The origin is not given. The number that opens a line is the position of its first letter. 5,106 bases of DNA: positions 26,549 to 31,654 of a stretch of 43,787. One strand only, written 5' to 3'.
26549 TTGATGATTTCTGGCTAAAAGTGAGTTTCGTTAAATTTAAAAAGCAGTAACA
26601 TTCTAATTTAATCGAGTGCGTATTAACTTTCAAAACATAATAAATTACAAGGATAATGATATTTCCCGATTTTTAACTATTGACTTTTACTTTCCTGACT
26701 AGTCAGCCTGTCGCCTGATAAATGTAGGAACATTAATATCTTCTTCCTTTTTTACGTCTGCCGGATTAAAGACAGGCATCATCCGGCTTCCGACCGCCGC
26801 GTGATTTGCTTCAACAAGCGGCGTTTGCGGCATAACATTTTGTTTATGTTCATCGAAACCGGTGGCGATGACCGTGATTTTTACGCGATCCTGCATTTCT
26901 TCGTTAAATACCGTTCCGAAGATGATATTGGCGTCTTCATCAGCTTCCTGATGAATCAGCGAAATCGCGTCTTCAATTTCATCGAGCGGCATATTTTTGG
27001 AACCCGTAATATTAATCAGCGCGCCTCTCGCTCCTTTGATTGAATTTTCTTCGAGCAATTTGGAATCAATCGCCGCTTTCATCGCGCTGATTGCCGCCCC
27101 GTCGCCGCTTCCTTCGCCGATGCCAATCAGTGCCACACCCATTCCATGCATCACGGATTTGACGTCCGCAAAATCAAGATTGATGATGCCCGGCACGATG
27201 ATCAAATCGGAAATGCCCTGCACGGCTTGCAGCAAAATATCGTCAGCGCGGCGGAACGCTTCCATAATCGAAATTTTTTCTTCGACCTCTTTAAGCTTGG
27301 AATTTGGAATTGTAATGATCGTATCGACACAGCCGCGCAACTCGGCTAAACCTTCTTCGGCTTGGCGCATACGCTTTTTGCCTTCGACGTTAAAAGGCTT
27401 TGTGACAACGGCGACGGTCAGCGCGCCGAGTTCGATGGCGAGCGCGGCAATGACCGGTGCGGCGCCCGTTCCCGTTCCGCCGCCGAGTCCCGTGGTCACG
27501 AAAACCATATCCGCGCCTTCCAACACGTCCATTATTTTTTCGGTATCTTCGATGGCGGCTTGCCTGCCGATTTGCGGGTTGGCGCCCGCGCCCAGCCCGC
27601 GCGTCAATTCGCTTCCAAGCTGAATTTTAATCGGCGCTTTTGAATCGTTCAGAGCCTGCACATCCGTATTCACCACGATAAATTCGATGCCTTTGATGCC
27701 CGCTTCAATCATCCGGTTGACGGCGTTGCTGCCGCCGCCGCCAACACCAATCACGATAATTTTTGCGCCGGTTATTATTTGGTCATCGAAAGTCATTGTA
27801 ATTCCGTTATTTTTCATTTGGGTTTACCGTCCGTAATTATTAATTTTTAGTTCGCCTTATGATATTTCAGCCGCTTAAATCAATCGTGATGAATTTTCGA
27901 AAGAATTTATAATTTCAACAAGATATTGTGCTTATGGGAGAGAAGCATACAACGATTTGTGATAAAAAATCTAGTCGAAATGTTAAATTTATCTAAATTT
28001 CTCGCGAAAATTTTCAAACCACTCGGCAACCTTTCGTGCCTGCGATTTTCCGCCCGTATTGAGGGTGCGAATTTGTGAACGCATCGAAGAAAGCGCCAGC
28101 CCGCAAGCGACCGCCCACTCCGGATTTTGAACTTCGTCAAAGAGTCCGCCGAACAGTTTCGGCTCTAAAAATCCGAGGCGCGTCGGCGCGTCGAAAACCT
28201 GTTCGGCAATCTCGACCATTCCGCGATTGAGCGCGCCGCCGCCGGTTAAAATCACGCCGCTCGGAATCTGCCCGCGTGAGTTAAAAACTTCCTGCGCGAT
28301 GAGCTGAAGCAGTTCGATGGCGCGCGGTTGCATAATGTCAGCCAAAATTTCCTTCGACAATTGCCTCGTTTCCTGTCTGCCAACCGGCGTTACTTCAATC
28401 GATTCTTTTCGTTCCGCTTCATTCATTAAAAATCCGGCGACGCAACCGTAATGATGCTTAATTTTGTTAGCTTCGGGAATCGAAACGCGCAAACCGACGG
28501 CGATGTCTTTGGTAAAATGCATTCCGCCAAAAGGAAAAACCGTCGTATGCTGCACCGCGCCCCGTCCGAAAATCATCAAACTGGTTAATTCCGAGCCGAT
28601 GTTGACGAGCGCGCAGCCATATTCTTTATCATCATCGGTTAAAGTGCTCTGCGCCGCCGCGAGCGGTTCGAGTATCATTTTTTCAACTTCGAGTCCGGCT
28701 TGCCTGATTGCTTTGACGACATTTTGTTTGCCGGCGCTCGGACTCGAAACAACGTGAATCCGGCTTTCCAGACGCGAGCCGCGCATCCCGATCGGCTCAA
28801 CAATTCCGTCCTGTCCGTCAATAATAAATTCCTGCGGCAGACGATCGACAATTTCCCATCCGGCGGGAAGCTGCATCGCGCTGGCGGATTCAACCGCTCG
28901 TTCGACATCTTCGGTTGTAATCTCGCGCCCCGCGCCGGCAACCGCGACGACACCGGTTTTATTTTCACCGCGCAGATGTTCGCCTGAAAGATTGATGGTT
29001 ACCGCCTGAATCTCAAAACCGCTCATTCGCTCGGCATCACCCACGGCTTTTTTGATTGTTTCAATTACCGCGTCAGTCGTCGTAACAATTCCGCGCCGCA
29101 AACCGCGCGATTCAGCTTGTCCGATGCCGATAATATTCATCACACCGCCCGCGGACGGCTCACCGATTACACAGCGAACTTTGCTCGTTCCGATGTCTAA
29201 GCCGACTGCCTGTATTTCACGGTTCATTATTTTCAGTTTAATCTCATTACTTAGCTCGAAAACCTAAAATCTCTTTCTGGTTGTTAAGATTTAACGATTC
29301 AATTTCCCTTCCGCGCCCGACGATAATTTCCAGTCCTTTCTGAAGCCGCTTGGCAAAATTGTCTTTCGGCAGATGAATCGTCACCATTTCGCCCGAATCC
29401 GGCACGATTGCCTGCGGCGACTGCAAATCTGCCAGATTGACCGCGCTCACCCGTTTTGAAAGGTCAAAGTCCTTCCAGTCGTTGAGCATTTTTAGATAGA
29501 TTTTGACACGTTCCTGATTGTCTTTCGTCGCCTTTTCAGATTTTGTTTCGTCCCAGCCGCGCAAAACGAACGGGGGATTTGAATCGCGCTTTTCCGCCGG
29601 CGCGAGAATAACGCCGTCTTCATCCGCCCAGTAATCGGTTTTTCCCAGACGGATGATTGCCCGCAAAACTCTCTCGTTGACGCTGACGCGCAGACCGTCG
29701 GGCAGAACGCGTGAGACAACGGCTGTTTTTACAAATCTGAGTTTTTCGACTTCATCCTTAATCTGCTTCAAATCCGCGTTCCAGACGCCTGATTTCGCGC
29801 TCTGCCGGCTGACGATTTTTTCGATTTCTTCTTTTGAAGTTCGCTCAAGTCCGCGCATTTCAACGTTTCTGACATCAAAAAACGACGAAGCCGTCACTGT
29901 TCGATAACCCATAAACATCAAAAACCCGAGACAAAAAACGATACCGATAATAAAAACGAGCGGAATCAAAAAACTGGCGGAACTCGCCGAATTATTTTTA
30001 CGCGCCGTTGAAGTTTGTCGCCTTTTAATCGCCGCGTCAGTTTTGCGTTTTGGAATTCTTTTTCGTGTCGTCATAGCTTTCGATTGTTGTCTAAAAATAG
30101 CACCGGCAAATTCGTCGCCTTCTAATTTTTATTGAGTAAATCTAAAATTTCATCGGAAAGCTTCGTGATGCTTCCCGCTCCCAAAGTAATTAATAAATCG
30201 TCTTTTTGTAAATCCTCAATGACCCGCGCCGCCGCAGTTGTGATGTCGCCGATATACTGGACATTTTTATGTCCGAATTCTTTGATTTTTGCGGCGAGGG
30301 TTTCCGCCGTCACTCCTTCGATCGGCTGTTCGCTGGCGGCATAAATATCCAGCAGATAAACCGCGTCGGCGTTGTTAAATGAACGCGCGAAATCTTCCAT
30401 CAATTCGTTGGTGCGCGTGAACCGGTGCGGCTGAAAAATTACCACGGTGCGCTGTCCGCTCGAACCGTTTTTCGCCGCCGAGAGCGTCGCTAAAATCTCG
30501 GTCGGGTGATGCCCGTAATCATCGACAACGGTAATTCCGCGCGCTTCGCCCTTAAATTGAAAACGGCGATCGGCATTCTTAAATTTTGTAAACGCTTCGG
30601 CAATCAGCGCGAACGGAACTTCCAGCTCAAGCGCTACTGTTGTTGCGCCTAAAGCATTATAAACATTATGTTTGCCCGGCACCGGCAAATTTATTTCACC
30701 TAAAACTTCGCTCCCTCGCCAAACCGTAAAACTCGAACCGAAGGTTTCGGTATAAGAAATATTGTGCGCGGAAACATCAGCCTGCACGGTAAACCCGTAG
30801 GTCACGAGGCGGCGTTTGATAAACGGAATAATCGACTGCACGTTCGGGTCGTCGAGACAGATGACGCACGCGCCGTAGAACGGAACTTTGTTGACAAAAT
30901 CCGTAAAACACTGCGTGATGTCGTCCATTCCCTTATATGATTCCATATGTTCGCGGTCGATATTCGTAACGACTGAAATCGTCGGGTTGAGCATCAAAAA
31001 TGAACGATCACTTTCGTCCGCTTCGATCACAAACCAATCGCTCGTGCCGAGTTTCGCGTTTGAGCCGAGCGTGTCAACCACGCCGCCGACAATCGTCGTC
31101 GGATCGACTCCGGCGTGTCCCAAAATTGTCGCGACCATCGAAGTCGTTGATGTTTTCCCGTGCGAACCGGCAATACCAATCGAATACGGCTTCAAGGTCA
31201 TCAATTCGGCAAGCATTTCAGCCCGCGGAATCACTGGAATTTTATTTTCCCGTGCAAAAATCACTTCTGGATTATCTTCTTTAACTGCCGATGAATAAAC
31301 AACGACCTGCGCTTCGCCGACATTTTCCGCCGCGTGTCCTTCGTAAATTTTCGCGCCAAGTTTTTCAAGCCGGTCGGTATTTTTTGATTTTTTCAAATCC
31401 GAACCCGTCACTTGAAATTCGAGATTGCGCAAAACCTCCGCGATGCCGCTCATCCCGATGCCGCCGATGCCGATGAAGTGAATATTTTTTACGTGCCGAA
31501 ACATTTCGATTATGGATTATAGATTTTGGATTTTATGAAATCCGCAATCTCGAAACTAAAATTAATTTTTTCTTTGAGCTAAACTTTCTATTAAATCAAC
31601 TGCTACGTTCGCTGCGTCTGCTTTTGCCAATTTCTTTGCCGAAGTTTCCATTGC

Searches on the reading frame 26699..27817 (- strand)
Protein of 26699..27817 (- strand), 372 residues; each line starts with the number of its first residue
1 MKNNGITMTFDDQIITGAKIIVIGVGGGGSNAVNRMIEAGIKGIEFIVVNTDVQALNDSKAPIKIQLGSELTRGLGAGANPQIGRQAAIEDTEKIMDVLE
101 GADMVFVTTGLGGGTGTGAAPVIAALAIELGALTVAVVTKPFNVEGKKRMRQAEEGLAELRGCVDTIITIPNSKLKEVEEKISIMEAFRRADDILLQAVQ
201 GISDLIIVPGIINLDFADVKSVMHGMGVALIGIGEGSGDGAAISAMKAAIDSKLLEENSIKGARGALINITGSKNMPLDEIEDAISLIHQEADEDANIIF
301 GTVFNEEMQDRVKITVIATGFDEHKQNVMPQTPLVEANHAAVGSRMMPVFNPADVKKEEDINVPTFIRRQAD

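Call 52: search_protein_families(library=pfam, proteins=[window:26699-27817:-], max_evalue=0.00001)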
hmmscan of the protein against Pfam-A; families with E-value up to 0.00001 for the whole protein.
window:26699-27817:- (372 aa): 2 families
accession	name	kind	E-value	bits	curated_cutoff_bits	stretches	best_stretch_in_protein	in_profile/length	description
PF00091.31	Tubulin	-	2.3e-49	168.7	33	1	19-178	1-188/190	Tubulin/FtsZ family, GTPase domain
PF12327.13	FtsZ_C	-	1.9e-30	105.4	27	1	227-322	1-95/95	FtsZ family, C-terminal domain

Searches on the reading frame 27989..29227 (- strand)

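Call 52: search_protein_families(library=pfam, proteins=[window:27989-29227:-], max_evalue=0.00001)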
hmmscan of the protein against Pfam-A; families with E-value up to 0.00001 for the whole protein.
window:27989-29227:- (412 aa): 3 families
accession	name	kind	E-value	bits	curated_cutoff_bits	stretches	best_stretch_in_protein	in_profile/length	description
PF14450.12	FtsA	-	3e-34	118.6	31.8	1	206-376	1-127/127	Cell division protein FtsA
PF02491.25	SHS2_FTSA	-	7.4e-26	90.8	25.4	1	82-160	1-78/79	SHS2 domain inserted in FTSA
PF11104.14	PilM_2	-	5.9e-09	35.7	27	0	171-259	142-236/340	Type IV pilus assembly protein PilM;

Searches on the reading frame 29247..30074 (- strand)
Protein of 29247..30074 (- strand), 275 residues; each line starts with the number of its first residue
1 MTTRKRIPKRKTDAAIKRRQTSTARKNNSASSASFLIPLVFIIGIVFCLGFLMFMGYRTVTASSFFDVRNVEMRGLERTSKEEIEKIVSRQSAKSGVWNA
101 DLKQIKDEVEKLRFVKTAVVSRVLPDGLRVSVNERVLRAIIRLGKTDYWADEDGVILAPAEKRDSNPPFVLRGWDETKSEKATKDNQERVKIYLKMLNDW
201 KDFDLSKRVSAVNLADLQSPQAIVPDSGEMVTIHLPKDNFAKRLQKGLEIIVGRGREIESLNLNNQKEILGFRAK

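Call 53: search_protein_families(library=pfam, proteins=[window:29247-30074:-], max_evalue=0.00001)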
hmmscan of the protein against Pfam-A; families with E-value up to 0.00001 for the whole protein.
window:29247-30074:- (275 aa): 1 family
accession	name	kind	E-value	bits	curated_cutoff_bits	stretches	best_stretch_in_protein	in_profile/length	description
PF08478.15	POTRA_1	-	1.4e-14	54.5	23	1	66-135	1-69/69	POTRA domain, FtsQ-type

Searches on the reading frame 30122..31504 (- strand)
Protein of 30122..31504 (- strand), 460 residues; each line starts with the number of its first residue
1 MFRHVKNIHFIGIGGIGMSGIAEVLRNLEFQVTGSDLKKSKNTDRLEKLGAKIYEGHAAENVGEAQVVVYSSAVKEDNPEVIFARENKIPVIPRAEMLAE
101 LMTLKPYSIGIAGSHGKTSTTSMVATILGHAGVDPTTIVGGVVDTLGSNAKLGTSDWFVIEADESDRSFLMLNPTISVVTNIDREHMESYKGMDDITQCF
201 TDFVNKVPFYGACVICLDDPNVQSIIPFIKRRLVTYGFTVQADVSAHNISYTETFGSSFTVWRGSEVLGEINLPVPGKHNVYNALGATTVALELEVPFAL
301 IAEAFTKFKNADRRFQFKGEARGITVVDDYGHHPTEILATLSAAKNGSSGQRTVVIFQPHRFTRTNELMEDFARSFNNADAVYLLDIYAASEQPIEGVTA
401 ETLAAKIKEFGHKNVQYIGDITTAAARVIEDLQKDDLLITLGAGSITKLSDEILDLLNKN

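Call 53: search_protein_families(library=pfam, proteins=[window:30122-31504:-], max_evalue=0.00001)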
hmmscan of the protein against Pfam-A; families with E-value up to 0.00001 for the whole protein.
window:30122-31504:- (460 aa): 3 families
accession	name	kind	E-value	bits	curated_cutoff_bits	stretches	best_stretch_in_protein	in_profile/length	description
PF01225.30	Mur_ligase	-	8e-31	106.7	21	1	7-103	1-92/95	Mur ligase family, catalytic domain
PF08245.18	Mur_ligase_M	-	2.8e-30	106.2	24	1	111-291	1-200/200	Mur ligase middle domain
PF02875.26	Mur_ligase_C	-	6e-25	89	28.4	1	313-444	1-127/127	Mur ligase, glutamate ligase domain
